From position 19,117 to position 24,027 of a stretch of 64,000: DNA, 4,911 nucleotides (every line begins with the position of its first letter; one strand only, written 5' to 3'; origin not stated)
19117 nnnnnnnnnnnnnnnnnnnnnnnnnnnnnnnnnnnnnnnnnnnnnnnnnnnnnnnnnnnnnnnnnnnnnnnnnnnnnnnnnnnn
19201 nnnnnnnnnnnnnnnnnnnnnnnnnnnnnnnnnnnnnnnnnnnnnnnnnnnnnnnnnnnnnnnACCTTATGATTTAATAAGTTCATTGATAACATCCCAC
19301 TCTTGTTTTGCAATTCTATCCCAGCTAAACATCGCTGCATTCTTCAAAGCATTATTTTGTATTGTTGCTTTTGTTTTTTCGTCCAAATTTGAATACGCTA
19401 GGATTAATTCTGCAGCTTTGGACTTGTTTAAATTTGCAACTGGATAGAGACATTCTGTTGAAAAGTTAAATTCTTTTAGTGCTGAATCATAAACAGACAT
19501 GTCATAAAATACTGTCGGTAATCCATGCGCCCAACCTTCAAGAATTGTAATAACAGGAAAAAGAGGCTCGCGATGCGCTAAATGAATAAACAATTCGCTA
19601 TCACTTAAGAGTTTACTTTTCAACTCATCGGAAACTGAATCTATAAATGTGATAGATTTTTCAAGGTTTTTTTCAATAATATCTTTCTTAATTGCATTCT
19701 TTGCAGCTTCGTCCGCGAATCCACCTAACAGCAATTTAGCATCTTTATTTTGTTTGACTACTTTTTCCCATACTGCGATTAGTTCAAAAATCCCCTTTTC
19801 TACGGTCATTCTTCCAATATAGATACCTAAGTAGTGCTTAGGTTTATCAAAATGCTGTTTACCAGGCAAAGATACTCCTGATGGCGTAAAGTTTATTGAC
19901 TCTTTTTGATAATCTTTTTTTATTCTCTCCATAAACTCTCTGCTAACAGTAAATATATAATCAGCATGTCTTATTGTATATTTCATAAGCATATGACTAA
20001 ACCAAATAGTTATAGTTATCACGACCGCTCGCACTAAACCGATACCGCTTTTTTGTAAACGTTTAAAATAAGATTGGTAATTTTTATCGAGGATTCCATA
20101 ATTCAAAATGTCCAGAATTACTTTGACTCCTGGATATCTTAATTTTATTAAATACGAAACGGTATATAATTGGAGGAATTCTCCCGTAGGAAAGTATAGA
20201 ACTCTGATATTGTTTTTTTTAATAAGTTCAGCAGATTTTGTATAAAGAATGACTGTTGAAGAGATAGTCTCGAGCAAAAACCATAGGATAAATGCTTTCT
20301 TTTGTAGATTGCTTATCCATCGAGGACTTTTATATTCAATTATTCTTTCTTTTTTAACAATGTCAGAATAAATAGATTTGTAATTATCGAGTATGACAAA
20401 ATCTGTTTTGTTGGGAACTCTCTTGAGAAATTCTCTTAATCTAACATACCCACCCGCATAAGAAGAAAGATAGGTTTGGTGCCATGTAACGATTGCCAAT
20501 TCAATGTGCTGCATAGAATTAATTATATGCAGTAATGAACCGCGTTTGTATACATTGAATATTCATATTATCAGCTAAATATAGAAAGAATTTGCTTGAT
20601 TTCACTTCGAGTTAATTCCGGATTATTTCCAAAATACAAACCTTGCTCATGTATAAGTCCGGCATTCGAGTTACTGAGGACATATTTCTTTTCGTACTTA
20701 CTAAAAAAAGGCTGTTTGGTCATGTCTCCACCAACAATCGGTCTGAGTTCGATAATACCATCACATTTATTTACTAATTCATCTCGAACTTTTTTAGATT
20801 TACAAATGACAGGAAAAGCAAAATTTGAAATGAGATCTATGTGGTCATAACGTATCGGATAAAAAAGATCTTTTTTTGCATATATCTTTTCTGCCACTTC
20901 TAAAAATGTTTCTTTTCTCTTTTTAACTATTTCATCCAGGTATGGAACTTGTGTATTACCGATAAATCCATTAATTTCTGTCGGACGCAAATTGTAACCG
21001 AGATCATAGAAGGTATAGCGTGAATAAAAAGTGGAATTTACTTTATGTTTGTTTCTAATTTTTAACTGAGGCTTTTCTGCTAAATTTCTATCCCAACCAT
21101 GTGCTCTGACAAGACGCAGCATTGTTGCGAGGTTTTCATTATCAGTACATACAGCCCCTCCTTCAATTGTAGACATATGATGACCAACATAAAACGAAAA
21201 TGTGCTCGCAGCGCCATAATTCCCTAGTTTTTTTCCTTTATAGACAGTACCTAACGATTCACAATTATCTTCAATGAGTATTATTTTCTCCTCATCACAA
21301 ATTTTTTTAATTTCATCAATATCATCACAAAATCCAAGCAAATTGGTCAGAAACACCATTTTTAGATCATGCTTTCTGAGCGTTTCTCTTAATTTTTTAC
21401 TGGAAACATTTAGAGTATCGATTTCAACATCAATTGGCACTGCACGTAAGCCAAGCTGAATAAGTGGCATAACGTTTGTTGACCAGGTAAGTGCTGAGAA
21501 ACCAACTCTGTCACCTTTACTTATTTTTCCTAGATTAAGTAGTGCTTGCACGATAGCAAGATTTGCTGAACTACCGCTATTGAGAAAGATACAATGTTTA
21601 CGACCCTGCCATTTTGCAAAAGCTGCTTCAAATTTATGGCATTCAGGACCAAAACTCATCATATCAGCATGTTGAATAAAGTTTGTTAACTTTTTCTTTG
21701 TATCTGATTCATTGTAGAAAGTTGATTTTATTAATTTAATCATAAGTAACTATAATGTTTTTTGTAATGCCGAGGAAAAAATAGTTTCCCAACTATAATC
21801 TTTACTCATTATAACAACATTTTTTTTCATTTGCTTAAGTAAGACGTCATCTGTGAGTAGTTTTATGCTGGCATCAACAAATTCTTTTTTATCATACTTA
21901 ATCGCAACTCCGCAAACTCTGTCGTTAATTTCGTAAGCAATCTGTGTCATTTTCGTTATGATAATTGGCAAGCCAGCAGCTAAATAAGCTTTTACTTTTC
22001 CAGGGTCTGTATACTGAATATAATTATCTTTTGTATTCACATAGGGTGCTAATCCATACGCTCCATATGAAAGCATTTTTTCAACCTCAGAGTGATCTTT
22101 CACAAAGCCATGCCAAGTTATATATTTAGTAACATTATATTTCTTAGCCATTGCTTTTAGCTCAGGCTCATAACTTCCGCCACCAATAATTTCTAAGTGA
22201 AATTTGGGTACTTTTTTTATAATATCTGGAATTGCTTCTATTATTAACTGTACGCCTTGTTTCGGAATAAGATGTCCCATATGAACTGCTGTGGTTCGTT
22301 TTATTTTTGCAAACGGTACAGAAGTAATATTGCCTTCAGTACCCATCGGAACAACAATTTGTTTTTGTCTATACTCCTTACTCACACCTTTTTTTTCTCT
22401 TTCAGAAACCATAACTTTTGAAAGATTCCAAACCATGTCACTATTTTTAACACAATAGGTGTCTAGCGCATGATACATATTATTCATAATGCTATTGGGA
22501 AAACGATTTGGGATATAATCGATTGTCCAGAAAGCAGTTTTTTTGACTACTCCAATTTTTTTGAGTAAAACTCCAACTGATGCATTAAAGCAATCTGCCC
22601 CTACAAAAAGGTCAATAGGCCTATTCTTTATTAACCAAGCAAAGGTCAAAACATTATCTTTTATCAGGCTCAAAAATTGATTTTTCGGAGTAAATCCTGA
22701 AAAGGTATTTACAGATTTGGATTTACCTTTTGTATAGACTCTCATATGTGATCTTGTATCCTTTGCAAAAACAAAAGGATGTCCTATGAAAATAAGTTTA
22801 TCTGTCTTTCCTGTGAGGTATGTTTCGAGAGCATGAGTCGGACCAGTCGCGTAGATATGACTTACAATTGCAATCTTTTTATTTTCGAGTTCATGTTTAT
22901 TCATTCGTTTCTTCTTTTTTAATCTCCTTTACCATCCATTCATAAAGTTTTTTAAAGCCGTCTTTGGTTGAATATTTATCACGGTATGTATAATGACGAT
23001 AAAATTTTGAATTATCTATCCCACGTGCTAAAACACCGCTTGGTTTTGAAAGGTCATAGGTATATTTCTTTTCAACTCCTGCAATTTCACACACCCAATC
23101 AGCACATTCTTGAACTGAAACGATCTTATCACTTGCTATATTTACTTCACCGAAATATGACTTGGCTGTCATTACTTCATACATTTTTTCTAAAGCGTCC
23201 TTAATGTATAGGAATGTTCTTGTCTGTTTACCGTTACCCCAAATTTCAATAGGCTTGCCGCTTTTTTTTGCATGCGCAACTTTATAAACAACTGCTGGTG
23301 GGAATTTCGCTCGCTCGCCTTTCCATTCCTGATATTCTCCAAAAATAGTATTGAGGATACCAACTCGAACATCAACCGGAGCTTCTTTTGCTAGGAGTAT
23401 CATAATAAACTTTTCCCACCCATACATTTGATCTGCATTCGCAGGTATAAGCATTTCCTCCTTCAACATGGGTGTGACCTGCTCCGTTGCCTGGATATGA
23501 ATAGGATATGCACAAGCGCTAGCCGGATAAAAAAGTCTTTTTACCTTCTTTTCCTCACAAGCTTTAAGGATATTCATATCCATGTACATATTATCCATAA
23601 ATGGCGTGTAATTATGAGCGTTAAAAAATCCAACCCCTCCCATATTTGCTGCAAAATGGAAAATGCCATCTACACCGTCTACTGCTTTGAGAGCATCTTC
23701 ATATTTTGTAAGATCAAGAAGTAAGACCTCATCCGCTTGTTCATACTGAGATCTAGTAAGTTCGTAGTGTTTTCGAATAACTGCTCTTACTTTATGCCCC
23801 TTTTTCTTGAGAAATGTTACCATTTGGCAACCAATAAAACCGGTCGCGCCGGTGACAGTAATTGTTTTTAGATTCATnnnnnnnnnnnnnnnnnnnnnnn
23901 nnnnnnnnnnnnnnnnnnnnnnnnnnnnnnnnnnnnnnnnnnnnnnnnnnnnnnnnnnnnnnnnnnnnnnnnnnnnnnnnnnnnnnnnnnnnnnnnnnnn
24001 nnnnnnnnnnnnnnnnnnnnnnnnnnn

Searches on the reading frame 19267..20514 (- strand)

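Call 15: search_protein_families(library=pfam, proteins=[window:19267-20514:-], max_evalue=0.001)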
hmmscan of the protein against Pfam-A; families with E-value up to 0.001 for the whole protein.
window:19267-20514:- (415 aa): 2 families
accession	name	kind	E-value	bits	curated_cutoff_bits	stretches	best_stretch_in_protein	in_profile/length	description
PF00534.26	Glycos_transf_1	-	1.7e-16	60.7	26.4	1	225-388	13-169/172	Glycosyl transferases group 1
PF13692.12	Glyco_trans_1_4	-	2.8e-11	44.3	27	1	231-340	5-109/142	Glycosyl transferases group 1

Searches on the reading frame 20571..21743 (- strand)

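Call 15: search_protein_families(library=pfam, proteins=[window:20571-21743:-], max_evalue=0.001)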
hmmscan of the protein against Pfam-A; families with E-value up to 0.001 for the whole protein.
window:20571-21743:- (390 aa): 3 families
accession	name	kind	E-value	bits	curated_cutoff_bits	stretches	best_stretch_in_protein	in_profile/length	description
PF01041.23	DegT_DnrJ_EryC1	-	5.6e-62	210.5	19.8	1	13-387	5-357/360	DegT/DnrJ/EryC1/StrS aminotransferase family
PF01053.26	Cys_Met_Meta_PP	-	2.5e-07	30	27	1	30-212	49-225/381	Cys/Met metabolism PLP-dependent enzyme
PF00266.25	Aminotran_5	-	0.0001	21.8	21.5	1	41-164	51-180/371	Aminotransferase class-V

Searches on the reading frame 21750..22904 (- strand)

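Call 15: search_protein_families(library=pfam, proteins=[window:21750-22904:-], max_evalue=0.001)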
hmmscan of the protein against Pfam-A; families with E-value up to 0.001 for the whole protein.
window:21750-22904:- (384 aa): 2 families
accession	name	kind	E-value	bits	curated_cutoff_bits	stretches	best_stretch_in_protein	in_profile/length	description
PF00534.26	Glycos_transf_1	-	3e-18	66.4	26.4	2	202-279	14-91/172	Glycosyl transferases group 1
PF13692.12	Glyco_trans_1_4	-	8.1e-18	65.5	27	1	205-352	3-142/142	Glycosyl transferases group 1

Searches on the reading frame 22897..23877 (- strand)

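Call 15: search_protein_families(library=pfam, proteins=[window:22897-23877:-], max_evalue=0.001)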
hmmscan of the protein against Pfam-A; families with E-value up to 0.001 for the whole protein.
window:22897-23877:- (326 aa): 7 families
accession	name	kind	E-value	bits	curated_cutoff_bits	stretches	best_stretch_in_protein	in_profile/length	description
PF01370.27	Epimerase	-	3e-35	122.2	20.9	1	6-247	1-239/240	NAD dependent epimerase/dehydratase family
PF16363.11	GDP_Man_Dehyd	-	7.4e-16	58.9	27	1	8-269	2-269/332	GDP-mannose 4,6 dehydratase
PF13460.12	NAD_binding_10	-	2.4e-13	50.8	27.2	1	10-127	1-106/184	NAD(P)H-binding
PF05368.20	NmrA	-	3.2e-12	47.1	27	1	4-117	3-104/298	NmrA-like family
PF01073.25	3Beta_HSD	-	6.6e-09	35.6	22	1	8-122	2-118/280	3-beta hydroxysteroid dehydrogenase/isomerase family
PF02719.21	Polysacc_synt_2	-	8.7e-06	25.6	20.2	1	6-116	1-124/293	Polysaccharide biosynthesis protein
PF07993.18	NAD_binding_4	-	0.00014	21.5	20.1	0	8-36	1-32/258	Male sterility protein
